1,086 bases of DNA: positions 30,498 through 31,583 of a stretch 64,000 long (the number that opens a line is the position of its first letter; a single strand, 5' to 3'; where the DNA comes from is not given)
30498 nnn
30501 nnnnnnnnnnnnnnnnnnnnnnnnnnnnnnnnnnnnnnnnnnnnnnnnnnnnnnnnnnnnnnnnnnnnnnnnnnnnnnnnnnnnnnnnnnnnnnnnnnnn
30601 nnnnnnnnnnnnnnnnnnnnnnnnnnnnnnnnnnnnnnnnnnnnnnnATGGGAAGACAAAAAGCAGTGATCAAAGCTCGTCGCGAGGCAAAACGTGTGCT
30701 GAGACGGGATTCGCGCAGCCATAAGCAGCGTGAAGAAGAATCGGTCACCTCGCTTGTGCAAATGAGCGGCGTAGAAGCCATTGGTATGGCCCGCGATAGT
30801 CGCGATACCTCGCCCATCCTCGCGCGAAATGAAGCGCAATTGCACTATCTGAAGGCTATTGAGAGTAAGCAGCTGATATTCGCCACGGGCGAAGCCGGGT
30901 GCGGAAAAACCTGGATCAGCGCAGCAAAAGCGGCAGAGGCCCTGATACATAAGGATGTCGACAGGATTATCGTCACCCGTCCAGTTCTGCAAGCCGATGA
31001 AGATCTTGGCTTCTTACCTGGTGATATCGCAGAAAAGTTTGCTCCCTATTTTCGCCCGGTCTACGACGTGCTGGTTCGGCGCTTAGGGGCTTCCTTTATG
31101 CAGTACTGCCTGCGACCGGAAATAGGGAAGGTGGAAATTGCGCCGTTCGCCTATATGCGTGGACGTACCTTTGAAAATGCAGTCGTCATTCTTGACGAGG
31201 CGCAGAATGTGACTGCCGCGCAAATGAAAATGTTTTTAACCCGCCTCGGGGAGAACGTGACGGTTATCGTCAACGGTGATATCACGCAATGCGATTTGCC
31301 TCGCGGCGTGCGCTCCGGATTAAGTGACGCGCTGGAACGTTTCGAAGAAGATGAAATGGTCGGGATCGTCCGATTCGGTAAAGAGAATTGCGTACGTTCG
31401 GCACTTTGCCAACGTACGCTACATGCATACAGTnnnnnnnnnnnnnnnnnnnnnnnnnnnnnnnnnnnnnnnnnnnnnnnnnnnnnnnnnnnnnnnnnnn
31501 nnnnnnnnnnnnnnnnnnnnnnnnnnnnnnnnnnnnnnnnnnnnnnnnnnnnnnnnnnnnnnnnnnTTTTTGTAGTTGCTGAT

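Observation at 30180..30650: phoH: Pho box plus in-frame upstream extension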

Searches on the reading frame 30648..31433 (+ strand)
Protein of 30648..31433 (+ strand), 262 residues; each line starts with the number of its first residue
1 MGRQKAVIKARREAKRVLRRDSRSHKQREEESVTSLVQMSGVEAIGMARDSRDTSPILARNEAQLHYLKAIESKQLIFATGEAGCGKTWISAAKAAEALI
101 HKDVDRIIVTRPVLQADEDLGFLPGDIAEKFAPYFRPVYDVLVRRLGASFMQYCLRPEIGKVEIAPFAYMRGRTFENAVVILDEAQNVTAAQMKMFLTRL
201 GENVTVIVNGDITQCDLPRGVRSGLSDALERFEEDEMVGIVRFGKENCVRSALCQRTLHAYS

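Call 26: find_related_loci(query=window:30648-31433:+, collection=genome_contigs, flank=2000)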
Query window:30648-31433:+ (262 aa) in genome_contigs; peptide patterns used: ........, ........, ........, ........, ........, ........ (x = any residue, [..] = any of these).
600 stretches matched a pattern (row limit reached: there are more); 568 encode a relative of the query (tblastn E <= 1e-3); the best 80 are kept; 80 distinct loci.
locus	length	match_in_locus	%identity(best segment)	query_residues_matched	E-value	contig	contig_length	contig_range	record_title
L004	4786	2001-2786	100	1-262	7e-179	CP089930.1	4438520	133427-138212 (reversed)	Escherichia coli strain E69 chromosome, complete genome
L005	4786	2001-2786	99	1-262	3e-178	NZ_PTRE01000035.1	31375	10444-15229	Escherichia sp. MOD1-EC7003 MOD1-EC7003_35_length_31375_cov_110, whole genome shotgun sequence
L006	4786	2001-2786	99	1-262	3e-177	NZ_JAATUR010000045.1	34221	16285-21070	Escherichia coli strain SCPM-O-B-8794 45length=34221, whole genome shotgun sequence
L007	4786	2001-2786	99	1-262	3e-177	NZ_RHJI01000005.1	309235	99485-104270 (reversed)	Escherichia sp. E1V33 1V33_5_consensus, whole genome shotgun sequence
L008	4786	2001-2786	99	1-262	2e-178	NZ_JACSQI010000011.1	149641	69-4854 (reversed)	Escherichia whittamii strain Sa2BVA5 NODE_11_length_149641_cov_8.336110, whole genome shotgun sequence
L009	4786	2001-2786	98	1-262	2e-176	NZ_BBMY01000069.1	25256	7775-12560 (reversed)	Escherichia albertii NBRC 107761 = DSM 17582 strain NBRC 107761, whole genome shotgun sequence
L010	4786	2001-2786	95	1-262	1e-171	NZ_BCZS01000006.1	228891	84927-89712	Pluralibacter gergoviae ATCC 33028 = NBRC 105706, whole genome shotgun sequence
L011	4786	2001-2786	95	1-262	2e-171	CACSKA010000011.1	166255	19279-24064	Chryseobacterium sp. 18061 isolate 18061_Chryseobacterium1_Ancestor genome assembly, contig: NODE_11, whole genome shotg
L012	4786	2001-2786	95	1-262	2e-171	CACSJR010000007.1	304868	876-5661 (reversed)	Citrobacter sp. 18056 isolate 18056_Citrobacter_Ancestor genome assembly, contig: NODE_7, whole genome shotgun sequence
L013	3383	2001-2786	95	1-262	2e-175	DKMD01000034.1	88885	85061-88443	MAG TPA_asm: Pluralibacter sp. UBA7423 UBA7423_contig_108, whole genome shotgun sequence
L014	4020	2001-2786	94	1-262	1e-173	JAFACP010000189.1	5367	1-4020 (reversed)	MAG: Proteobacteria bacterium isolate OH_SBB_50 k127_458884, whole genome shotgun sequence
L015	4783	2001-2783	94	1-261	1e-170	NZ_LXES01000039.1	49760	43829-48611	Enterobacter soli ATCC BAA-2102 Sequence00039, whole genome shotgun sequence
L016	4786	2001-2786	94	1-262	2e-170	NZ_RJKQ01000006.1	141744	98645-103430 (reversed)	Enterobacter sp. BIGb0383 Ga0304806_106, whole genome shotgun sequence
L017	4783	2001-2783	94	1-261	2e-170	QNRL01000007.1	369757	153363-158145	Pseudocitrobacter faecalis strain DSM 27453 Ga0244571_107, whole genome shotgun sequence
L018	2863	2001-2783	94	1-261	4e-176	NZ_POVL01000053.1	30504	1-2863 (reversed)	Enterobacter sichuanensis strain WCHECL1597 53, whole genome shotgun sequence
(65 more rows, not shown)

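Call 61: search_protein_families(library=pfam, proteins=[window:30648-31433:+], max_evalue=0.01)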
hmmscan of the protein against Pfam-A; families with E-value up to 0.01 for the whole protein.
window:30648-31433:+ (262 aa): 5 families
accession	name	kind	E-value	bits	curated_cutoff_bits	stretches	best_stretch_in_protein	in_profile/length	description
PF02562.22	PhoH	-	2.2e-76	256.4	27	1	57-261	2-204/205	PhoH-like protein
PF13604.12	AAA_30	-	3.9e-07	30.4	27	1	61-216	3-129/191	AAA domain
PF13245.12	AAA_19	-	7.2e-07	29.9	25.1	1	73-214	10-128/134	AAA domain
PF13401.12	AAA_22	-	4.8e-06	27.4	27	1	73-198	4-106/130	AAA domain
PF01695.23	IstB_IS21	-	0.00073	19.5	24.1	1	16-99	35-117/238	IstB-like ATP binding protein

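Call 62: search_protein_families(library=ncbifam, proteins=[window:30648-31433:+], max_evalue=0.01)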
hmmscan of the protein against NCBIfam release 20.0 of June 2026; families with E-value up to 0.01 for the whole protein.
window:30648-31433:+ (262 aa): 4 families
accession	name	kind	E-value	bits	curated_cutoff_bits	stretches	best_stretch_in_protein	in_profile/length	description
NF007827.1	PRK10536.1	equivalog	1.2e-153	509.8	380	1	9-261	1-253/253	phosphate starvation-inducible protein PhoH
NF053827.1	RNA5-3helPhoH2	equivalog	2e-21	76.5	680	1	76-242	239-406/427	RNA 5'-3' helicase PhoH2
NF038214.1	IS21_help_AAA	equivalog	1.7e-05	24.6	200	1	22-99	36-115/232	IS21-like element helper ATPase IstB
NF006505.0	PRK08939.1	equivalog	0.0063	15.8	228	1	25-117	107-198/306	primosomal protein DnaI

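Call 65: find_homologous_proteins(query=window:30648-31433:+, max_evalue=1e-40)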
Query window:30648-31433:+ (262 aa): 7759 proteins with E <= 1e-40 among 8000 candidates; the best 120 are listed.
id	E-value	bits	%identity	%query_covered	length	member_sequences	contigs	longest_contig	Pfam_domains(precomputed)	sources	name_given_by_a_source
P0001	2.5e-166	569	100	100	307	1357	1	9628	PF13604.13,PF13245.13,PF13401.13,PF02562.23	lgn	-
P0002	2.9e-166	569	100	100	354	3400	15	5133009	PF13604.13,PF13245.13,PF13401.13,PF02562.23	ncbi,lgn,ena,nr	ncbi:phosphate starvation-inducible protein PhoH [Escherichia coli]|nr:phosphate starvation-inducibl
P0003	6.5e-165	565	98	100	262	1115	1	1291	PF13604.13,PF13245.13,PF13401.13,PF02562.23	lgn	-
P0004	6.0e-164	561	98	100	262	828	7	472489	PF13604.13,PF13245.13,PF13401.13,PF02562.23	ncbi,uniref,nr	ncbi:TPA: phosphate starvation-inducible protein PhoH [Escherichia coli]|uniref:phosphate starvation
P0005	9.2e-163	558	99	99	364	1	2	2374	PF06962.19,PF13649.13,PF13604.13,PF13245.13,PF13401.13,PF08241.19,PF02562.23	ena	-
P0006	2.5e-162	556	98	100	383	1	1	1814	PF13604.13,PF13245.13,PF13401.13,PF02562.23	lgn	-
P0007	1.2e-159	547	95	100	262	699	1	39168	PF13604.13,PF13245.13,PF13401.13,PF02562.23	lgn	-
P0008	4.8e-159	545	95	100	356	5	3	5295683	PF13604.13,PF13245.13,PF13401.13,PF02562.23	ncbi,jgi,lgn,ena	-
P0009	8.0e-159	545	95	100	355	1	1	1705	PF13604.13,PF13245.13,PF13401.13,PF02562.23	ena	-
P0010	6.4e-158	542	95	100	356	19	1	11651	PF13604.13,PF13245.13,PF13401.13,PF02562.23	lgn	-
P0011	1.3e-157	541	94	100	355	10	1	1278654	PF13604.13,PF13245.13,PF13401.13,PF02562.23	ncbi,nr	ncbi:phosphate starvation-inducible protein PhoH [Enterobacteriaceae bacterium 89]|nr:phosphate star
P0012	1.6e-157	540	94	100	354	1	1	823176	PF13604.13,PF13245.13,PF13401.13,PF02562.23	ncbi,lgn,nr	ncbi:phosphate starvation-inducible protein PhoH [Enterobacteriaceae bacterium RIT691]|nr:phosphate 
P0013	1.9e-157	540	94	100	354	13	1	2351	PF13604.13,PF13245.13,PF13401.13,PF02562.23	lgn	-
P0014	3.3e-157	539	94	100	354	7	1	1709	PF13604.13,PF13245.13,PF13401.13,PF02562.23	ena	-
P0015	3.9e-157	539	95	100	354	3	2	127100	PF13604.13,PF13245.13,PF13401.13,PF02562.23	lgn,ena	-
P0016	4.0e-157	539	94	100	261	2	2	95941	PF02562.23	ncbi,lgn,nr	ncbi:phosphate starvation-inducible protein PhoH [Salmonella enterica subsp. enterica serovar Infant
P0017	6.4e-157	538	95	100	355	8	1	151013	PF13604.13,PF13245.13,PF13401.13,PF02562.23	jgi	jgi:phosphate starvation-inducible PhoH-like protein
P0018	6.8e-157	538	95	100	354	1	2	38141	PF13604.13,PF13245.13,PF13401.13,PF02562.23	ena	-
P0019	8.1e-157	538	94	100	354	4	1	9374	PF13604.13,PF13245.13,PF13401.13,PF02562.23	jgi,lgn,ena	-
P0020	8.2e-157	538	94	100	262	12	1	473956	PF13604.13,PF13245.13,PF13401.13,PF02562.23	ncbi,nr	ncbi:phosphate starvation-inducible protein PhoH [Enterobacteriaceae bacterium G50]|nr:phosphate sta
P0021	1.2e-156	538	93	100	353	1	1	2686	PF13604.13,PF13245.13,PF13401.13,PF02562.23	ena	-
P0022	1.2e-156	537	93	100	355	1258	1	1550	PF13604.13,PF13245.13,PF13401.13,PF02562.23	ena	-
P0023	1.5e-156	537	93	100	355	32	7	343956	PF13604.13,PF13245.13,PF13401.13,PF02562.23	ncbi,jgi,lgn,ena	jgi:phosphate starvation-inducible PhoH-like protein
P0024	1.7e-156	537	94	100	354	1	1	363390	PF13604.13,PF13245.13,PF13401.13,PF02562.23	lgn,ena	-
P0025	1.9e-156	537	93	100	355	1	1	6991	PF13604.13,PF13245.13,PF02562.23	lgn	-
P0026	3.1e-156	536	94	100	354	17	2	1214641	PF13604.13,PF13245.13,PF13401.13,PF02562.23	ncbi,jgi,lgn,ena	-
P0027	3.3e-156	536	93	100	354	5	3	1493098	PF13604.13,PF13245.13,PF13401.13,PF02562.23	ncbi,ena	-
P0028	3.4e-156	536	93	100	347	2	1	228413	PF13604.13,PF13245.13,PF13401.13,PF02562.23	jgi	jgi:phosphate starvation-inducible PhoH-like protein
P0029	5.2e-156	535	93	100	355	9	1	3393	PF13604.13,PF13245.13,PF13401.13,PF02562.23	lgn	-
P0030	5.5e-156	535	93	100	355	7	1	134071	PF13604.13,PF13245.13,PF13401.13,PF02562.23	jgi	-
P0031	5.8e-156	535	93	100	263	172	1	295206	PF13604.13,PF13245.13,PF13401.13,PF02562.23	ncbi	ncbi:TPA: phosphate starvation-inducible protein PhoH [Enterobacter cloacae]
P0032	5.8e-156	535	93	100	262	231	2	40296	PF13604.13,PF13245.13,PF13401.13,PF02562.23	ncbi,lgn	-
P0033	6.9e-156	535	93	100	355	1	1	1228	PF13604.13,PF13245.13,PF13401.13,PF02562.23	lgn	-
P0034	7.0e-156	535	93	100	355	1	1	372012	PF13604.13,PF13245.13,PF13401.13,PF02562.23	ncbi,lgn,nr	ncbi:phosphate starvation-inducible protein PhoH [Buttiauxella sp. B2]|nr:phosphate starvation-induc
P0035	1.1e-155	534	92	100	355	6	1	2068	PF13604.13,PF13245.13,PF13401.13,PF02562.23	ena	-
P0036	1.2e-155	534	92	100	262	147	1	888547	PF13604.13,PF13245.13,PF13401.13,PF02562.23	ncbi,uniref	ncbi:phosphate starvation-inducible protein PhoH [Buttiauxella sp.]|uniref:phosphate starvation-indu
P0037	1.3e-155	534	93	100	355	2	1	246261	PF13604.13,PF13245.13,PF02562.23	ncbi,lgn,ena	-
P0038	1.5e-155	534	93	100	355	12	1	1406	PF13604.13,PF13245.13,PF13401.13,PF02562.23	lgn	-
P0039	1.6e-155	534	93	100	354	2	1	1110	PF13604.13,PF13245.13,PF13401.13,PF02562.23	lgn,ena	-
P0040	1.7e-155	534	93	100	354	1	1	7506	PF13604.13,PF13245.13,PF13401.13,PF02562.23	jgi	jgi:phosphate starvation-inducible PhoH-like protein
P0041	2.1e-155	533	90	100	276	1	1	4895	PF13245.13,PF02562.23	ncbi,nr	ncbi:Phosphate starvation-inducible ATPase PhoH [Salmonella enterica subsp. enterica serovar Mississ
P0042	2.7e-155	533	92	100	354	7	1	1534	PF13604.13,PF13245.13,PF13401.13,PF02562.23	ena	-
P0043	2.8e-155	533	94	100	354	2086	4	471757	PF13604.13,PF13245.13,PF13401.13,PF02562.23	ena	-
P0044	3.3e-155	533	92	100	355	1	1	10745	PF13604.13,PF13245.13,PF13401.13,PF02562.23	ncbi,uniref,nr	ncbi:phosphate starvation-inducible protein PhoH [Buttiauxella warmboldiae]|uniref:Protein PhoH n=2 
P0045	3.5e-155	533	92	100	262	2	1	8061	PF13604.13,PF13245.13,PF13401.13,PF02562.23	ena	-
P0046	4.0e-155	532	93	100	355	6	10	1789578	PF13604.13,PF13245.13,PF13401.13,PF02562.23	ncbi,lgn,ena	-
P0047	4.9e-155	532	94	100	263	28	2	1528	PF13604.13,PF13245.13,PF13401.13,PF02562.23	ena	-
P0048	7.1e-155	532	93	100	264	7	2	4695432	PF13604.13,PF13245.13,PF13401.13,PF02562.23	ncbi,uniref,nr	ncbi:phosphate starvation-inducible protein PhoH [Leclercia adecarboxylata]|uniref:phosphate starvat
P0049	9.8e-155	531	92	100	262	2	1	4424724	PF13604.13,PF13245.13,PF13401.13,PF02562.23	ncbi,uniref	ncbi:phosphate starvation-inducible protein PhoH [Dryocola sp. BD613]|uniref:phosphate starvation-in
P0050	1.0e-154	531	94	100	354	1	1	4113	PF13245.13,PF02562.23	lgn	-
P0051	1.0e-154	531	92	100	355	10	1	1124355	PF13604.13,PF13245.13,PF13401.13,PF02562.23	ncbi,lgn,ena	-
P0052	1.0e-154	531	93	100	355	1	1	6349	PF13604.13,PF13245.13,PF13401.13,PF02562.23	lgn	-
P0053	1.5e-154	531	92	100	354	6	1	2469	PF13604.13,PF13245.13,PF13401.13,PF02562.23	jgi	-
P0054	1.6e-154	531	92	100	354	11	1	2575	PF13604.13,PF13245.13,PF13401.13,PF02562.23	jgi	-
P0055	1.9e-154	530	92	100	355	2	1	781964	PF13604.13,PF13245.13,PF13401.13,PF02562.23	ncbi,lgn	-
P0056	2.0e-154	530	92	100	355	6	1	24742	PF13604.13,PF13245.13,PF13401.13,PF02562.23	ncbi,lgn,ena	-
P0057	2.0e-154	530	93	100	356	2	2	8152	PF13604.13,PF13245.13,PF13401.13,PF02562.23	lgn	-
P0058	2.0e-154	530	94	100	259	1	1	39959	PF13604.13,PF13245.13,PF13401.13,PF02562.23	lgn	-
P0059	2.3e-154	530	92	100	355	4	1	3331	PF13604.13,PF13245.13,PF13401.13,PF02562.23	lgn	-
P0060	2.9e-154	530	93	100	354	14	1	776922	PF13604.13,PF13245.13,PF13401.13,PF02562.23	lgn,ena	-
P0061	3.1e-154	530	93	100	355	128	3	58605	PF13604.13,PF13245.13,PF13401.13,PF02562.23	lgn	-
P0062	3.5e-154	529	92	100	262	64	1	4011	PF13604.13,PF13245.13,PF13401.13,PF02562.23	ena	-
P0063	4.0e-154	529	93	100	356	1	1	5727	PF13604.13,PF13245.13,PF13401.13,PF02562.23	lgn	-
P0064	4.7e-154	529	93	100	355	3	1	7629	PF13604.13,PF13245.13,PF13401.13,PF02562.23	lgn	-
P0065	4.9e-154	529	93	100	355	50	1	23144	PF13604.13,PF13245.13,PF13401.13,PF02562.23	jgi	-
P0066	5.9e-154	529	92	100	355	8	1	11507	PF13604.13,PF13245.13,PF02562.23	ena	-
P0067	6.4e-154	529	92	100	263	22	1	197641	PF13604.13,PF13245.13,PF13401.13,PF02562.23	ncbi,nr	ncbi:phosphate starvation-inducible protein PhoH [Bacillus amyloliquefaciens]|nr:phosphate starvatio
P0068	6.9e-154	528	92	100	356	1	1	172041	PF13604.13,PF13245.13,PF13401.13,PF02562.23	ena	-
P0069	9.9e-154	528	92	100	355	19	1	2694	PF13604.13,PF13245.13,PF13401.13,PF02562.23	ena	-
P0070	1.3e-153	528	92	100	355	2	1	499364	PF13604.13,PF13245.13,PF13401.13,PF02562.23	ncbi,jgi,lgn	-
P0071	1.3e-153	528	92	100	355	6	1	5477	PF13604.13,PF13245.13,PF13401.13,PF02562.23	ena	-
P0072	1.5e-153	527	91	100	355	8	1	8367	PF13604.13,PF13245.13,PF13401.13,PF02562.23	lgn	-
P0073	1.8e-153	527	92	100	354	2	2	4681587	PF13604.13,PF13245.13,PF13401.13,PF02562.23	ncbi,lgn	-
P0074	2.1e-153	527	93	100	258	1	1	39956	PF13604.13,PF13245.13,PF13401.13,PF02562.23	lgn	-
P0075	2.2e-153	527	93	100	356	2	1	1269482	PF13604.13,PF13245.13,PF13401.13,PF02562.23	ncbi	-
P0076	3.1e-153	526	92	100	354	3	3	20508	PF13604.13,PF13245.13,PF13401.13,PF02562.23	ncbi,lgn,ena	-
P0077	4.5e-153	526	91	100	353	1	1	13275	PF13604.13,PF13245.13,PF02562.23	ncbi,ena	-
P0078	5.0e-153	526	92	100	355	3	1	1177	PF13604.13,PF13245.13,PF13401.13,PF02562.23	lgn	-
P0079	5.1e-153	526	92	100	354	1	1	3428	PF13604.13,PF13245.13,PF13401.13,PF02562.23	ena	-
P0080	6.9e-153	525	92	100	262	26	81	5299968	PF13604.13,PF13245.13,PF13401.13,PF02562.23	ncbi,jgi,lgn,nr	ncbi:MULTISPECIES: phosphate starvation-inducible protein PhoH [Leclercia]|jgi:phosphate starvation-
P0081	9.2e-153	525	92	100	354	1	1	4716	PF13604.13,PF13245.13,PF13401.13,PF02562.23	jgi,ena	jgi:Phosphate starvation-inducible protein PhoH, predicted ATPase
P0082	1.0e-152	525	92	100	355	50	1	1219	PF13604.13,PF13245.13,PF13401.13,PF02562.23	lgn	-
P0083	1.2e-152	524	92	100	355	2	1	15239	PF13604.13,PF13245.13,PF13401.13,PF02562.23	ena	-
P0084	1.3e-152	524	92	100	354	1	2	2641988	PF13604.13,PF13245.13,PF13401.13,PF02562.23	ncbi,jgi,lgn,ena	-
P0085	1.8e-152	524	92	100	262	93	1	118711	PF13604.13,PF13245.13,PF13401.13,PF02562.23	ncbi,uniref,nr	ncbi:phosphate starvation-inducible protein PhoH [Klebsiella oxytoca]|uniref:phosphate starvation-in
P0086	1.9e-152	524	92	100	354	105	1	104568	PF13604.13,PF13245.13,PF13401.13,PF02562.23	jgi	-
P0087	2.3e-152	523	91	100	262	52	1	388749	PF13604.13,PF13245.13,PF13401.13,PF02562.23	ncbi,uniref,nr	ncbi:phosphate starvation-inducible protein PhoH [Raoultella ornithinolytica]|uniref:phosphate starv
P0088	2.4e-152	523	92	100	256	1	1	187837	PF02562.23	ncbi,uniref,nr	ncbi:phosphate starvation-inducible protein PhoH [Salmonella enterica]|uniref:phosphate starvation-i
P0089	3.4e-152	523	92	100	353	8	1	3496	PF13604.13,PF13245.13,PF13401.13,PF02562.23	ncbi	ncbi:PhoH-like protein [compost metagenome]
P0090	4.4e-152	523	92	100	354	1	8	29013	PF13604.13,PF13245.13,PF13401.13,PF02562.23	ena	-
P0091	1.0e-151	521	89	100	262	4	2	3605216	PF13604.13,PF13245.13,PF02562.23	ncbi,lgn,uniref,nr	ncbi:phoH-like family protein [Yersinia ruckeri]|uniref:phosphate starvation-inducible protein PhoH 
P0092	2.7e-151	520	94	100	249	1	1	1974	PF02562.23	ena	-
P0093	3.1e-151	520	89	100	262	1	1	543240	PF13604.13,PF13245.13,PF13401.13,PF02562.23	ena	-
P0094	1.9e-150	517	89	100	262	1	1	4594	PF13604.13,PF13245.13,PF02562.23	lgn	-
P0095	2.0e-150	517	90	100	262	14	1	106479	PF13604.13,PF13245.13,PF13401.13,PF02562.23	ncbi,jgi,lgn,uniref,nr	ncbi:phosphate starvation-inducible protein PhoH [Atlantibacter sp.]|uniref:phosphate starvation-ind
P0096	2.2e-150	517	91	100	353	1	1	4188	PF13604.13,PF13245.13,PF13401.13,PF02562.23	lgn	-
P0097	3.6e-150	516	90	100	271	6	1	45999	PF13604.13,PF13245.13,PF13401.13,PF02562.23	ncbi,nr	ncbi:phosphate starvation-inducible protein PhoH [Shimwellia pseudoproteus]|nr:phosphate starvation-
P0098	3.8e-150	516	92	100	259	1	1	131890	PF13604.13,PF13245.13,PF13401.13,PF02562.23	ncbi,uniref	ncbi:phosphate starvation-inducible protein PhoH [Atlantibacter hermannii]|uniref:phosphate starvati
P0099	4.4e-150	516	89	100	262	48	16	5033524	PF13604.13,PF13245.13,PF13401.13,PF02562.23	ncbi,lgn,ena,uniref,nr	ncbi:phosphate starvation-inducible protein PhoH [Rahnella sp. C60]|uniref:Phosphate starvation-indu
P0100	8.2e-150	515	90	100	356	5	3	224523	PF13604.13,PF13245.13,PF13401.13,PF02562.23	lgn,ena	-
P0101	1.1e-149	515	90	100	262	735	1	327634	PF13604.13,PF13245.13,PF13401.13,PF02562.23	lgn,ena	-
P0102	1.1e-149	515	91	100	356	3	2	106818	PF13604.13,PF13245.13,PF02562.23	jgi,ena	-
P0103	1.8e-149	514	94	100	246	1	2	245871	PF02562.23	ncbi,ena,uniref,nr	ncbi:phosphate starvation-inducible protein PhoH [Escherichia coli]|uniref:phosphate starvation-indu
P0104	2.0e-149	514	90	100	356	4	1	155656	PF13604.13,PF13245.13,PF02562.23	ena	-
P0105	2.8e-149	513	88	100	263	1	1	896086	PF13604.13,PF13245.13,PF02562.23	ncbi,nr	ncbi:phosphate starvation protein PhoH [Enterobacterales bacterium CwR94]|nr:phosphate starvation pr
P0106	4.2e-149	513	89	100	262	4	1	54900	PF13604.13,PF02562.23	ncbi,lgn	-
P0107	7.8e-149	512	89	100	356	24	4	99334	PF13604.13,PF13245.13,PF02562.23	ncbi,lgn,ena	-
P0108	8.8e-149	512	89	100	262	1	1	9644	PF13604.13,PF13245.13,PF13401.13,PF02562.23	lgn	-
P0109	1.1e-148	511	88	100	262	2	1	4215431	PF13604.13,PF13245.13,PF02562.23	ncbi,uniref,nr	ncbi:phosphate starvation-inducible protein PhoH [Serratia sp. UGAL515B_01]|uniref:phosphate starvat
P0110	1.2e-148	511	89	100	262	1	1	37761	PF13604.13,PF13245.13,PF13401.13,PF02562.23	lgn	-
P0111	1.7e-148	511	87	100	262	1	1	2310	PF13604.13,PF13245.13,PF02562.23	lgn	-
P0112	2.3e-148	510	87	100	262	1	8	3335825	PF13604.13,PF13245.13,PF13401.13,PF02562.23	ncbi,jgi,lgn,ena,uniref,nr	ncbi:phosphate starvation-inducible protein PhoH [Serratia symbiotica]|uniref:phosphate starvation-i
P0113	3.1e-148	510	89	100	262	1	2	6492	PF13604.13,PF13245.13,PF13401.13,PF02562.23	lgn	-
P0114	3.7e-148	510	88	100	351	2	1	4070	PF13604.13,PF13245.13,PF13401.13,PF02562.23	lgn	-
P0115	5.2e-148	509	88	100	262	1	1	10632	PF13604.13,PF13245.13,PF13401.13,PF02562.23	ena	-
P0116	5.5e-148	509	88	100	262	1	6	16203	PF13604.13,PF13245.13,PF13401.13,PF02562.23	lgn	-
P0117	5.8e-148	509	87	100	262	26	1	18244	PF13604.13,PF13245.13,PF13401.13,PF02562.23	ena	-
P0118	7.2e-148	509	89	100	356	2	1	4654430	PF13604.13,PF13245.13,PF02562.23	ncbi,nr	ncbi:phosphate starvation-inducible protein PhoH [Enterobacteriaceae bacterium 4M9]|nr:phosphate sta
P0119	1.3e-147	508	86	100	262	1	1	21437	PF13604.13,PF13245.13,PF13401.13,PF02562.23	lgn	-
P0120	1.4e-147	508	90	100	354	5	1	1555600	PF13604.13,PF13245.13,PF02562.23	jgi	jgi:phosphate starvation-inducible PhoH-like protein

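Call 66: find_encoding_contigs(protein=P0091, flank=1200, max_places=1)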
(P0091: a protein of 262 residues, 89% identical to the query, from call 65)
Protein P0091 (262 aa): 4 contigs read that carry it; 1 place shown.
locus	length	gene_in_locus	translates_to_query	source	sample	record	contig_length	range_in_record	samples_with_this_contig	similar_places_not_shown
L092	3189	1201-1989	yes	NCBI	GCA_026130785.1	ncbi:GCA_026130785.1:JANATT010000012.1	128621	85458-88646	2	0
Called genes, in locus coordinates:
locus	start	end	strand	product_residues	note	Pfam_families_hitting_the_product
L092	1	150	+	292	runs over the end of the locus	PF00165:HTH_AraC, PF12833:HTH_18, PF00165:HTH_AraC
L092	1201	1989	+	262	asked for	PF02562:PhoH, PF13245:AAA_19 (weak), PF13604:AAA_30 (weak)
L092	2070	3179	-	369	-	PF01699:Na_Ca_ex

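Call 67: find_encoding_contigs(protein=P0099, flank=1200, max_places=1)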
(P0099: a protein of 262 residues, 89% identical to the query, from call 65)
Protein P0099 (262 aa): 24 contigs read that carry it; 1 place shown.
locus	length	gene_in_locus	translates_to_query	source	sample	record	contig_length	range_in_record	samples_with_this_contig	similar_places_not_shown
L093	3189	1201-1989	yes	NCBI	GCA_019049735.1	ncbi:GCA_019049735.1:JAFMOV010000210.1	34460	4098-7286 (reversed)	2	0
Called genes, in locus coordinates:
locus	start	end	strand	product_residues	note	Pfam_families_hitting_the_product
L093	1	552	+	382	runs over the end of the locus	PF01520:Amidase_3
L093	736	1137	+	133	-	-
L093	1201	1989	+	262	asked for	PF02562:PhoH, PF13245:AAA_19 (weak), PF13604:AAA_30 (weak), PF13401:AAA_22 (faint)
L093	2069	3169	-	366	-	PF01699:Na_Ca_ex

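Call 68: find_encoding_contigs(protein=P0109, flank=1200, max_places=1)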
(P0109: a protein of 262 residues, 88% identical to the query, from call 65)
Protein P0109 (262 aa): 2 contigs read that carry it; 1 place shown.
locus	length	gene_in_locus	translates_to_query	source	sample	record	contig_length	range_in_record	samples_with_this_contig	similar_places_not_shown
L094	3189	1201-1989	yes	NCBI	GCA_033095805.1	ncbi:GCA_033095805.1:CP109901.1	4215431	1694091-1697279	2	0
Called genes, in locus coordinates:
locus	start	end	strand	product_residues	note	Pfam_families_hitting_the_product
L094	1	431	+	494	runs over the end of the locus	PF00474:SSF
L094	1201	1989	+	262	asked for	PF02562:PhoH, PF13245:AAA_19 (weak), PF13604:AAA_30 (weak)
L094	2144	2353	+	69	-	PF13333:rve_2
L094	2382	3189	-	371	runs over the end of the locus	PF01757:Acyl_transf_3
